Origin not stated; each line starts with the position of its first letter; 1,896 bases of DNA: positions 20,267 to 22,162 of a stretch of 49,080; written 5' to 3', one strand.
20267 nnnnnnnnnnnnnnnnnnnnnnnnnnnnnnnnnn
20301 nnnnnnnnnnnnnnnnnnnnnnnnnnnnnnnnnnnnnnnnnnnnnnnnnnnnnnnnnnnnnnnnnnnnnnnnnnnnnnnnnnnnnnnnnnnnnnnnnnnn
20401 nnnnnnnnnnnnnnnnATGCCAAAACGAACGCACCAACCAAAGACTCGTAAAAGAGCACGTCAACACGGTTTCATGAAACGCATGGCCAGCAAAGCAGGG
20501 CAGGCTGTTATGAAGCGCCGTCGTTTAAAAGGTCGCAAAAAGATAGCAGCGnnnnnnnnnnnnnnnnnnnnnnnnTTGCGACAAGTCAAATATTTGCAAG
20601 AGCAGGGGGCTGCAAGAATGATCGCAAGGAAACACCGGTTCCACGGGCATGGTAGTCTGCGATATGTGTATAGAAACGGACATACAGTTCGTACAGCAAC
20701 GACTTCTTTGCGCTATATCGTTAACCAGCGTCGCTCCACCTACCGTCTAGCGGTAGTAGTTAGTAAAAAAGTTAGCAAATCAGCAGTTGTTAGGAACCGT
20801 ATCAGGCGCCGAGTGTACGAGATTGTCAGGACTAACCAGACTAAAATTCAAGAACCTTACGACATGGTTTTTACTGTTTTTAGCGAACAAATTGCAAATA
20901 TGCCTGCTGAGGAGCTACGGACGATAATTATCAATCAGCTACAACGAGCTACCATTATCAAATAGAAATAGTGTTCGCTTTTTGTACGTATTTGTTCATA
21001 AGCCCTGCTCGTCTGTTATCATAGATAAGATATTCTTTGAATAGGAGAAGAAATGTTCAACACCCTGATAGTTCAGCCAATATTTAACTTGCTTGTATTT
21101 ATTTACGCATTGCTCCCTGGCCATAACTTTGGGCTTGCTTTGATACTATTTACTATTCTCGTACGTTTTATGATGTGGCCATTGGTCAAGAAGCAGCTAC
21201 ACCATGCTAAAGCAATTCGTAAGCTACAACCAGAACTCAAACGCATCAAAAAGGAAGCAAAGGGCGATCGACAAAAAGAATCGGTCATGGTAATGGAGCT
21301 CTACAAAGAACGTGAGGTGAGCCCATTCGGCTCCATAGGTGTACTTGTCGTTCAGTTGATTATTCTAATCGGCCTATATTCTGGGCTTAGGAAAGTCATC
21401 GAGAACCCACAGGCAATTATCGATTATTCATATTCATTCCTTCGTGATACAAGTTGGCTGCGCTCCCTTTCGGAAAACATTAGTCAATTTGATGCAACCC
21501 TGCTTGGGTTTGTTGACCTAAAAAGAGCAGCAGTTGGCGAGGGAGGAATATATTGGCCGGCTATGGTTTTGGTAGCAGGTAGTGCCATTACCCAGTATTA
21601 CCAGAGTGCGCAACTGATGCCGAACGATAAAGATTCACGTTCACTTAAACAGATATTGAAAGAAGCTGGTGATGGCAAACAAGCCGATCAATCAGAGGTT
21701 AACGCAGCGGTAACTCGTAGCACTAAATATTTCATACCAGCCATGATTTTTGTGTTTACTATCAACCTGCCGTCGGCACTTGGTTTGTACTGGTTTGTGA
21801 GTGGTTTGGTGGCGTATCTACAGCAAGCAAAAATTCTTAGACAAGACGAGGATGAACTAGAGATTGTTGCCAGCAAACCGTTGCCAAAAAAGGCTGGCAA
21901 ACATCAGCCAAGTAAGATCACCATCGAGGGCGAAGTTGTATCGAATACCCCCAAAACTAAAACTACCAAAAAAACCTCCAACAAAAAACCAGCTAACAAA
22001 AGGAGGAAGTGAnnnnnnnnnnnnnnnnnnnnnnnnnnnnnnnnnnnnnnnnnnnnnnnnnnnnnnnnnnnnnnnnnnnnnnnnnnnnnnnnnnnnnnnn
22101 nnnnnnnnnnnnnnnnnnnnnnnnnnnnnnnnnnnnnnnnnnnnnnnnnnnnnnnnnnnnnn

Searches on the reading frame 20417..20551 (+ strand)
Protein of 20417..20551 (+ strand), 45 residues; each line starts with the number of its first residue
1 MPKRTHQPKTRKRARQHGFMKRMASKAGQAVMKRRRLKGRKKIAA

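Call 75: search_protein_families(library=pfam, proteins=[window:20417-20551:+], max_evalue=0.01)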
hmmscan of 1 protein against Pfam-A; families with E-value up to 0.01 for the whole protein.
window:20417-20551:+ (45 aa): 1 family
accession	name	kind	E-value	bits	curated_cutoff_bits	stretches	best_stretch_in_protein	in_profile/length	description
PF00468.22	Ribosomal_L34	-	1.5e-17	63.7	25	1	3-44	2-43/44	Ribosomal protein L34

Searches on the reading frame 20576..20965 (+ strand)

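Call 3: search_protein_families(library=pfam, proteins=[window:20576-20965:+])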
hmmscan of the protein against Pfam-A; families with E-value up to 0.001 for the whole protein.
window:20576-20965:+ (129 aa): 1 family
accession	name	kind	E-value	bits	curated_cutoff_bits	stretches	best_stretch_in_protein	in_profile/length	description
PF00825.24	Ribonuclease_P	-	1.1e-18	67.7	22.3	1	17-125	2-108/109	Ribonuclease P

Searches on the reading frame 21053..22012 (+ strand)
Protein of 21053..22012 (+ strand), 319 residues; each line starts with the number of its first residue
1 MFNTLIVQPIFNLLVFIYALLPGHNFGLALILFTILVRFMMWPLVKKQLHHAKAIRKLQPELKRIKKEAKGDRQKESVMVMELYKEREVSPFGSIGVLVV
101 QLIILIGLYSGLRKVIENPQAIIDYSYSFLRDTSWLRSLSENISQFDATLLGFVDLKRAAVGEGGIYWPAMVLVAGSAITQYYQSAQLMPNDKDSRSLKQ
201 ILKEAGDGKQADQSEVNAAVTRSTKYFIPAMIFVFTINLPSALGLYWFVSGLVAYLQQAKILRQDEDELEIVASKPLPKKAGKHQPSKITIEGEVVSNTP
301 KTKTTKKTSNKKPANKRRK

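Call 3: search_protein_families(library=pfam, proteins=[window:21053-22012:+])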
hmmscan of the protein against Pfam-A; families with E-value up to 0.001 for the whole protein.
window:21053-22012:+ (319 aa): 1 family
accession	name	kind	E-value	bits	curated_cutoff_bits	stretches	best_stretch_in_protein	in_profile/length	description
PF02096.25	60KD_IMP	-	5.3e-38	131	35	1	26-261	1-161/163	60Kd inner membrane protein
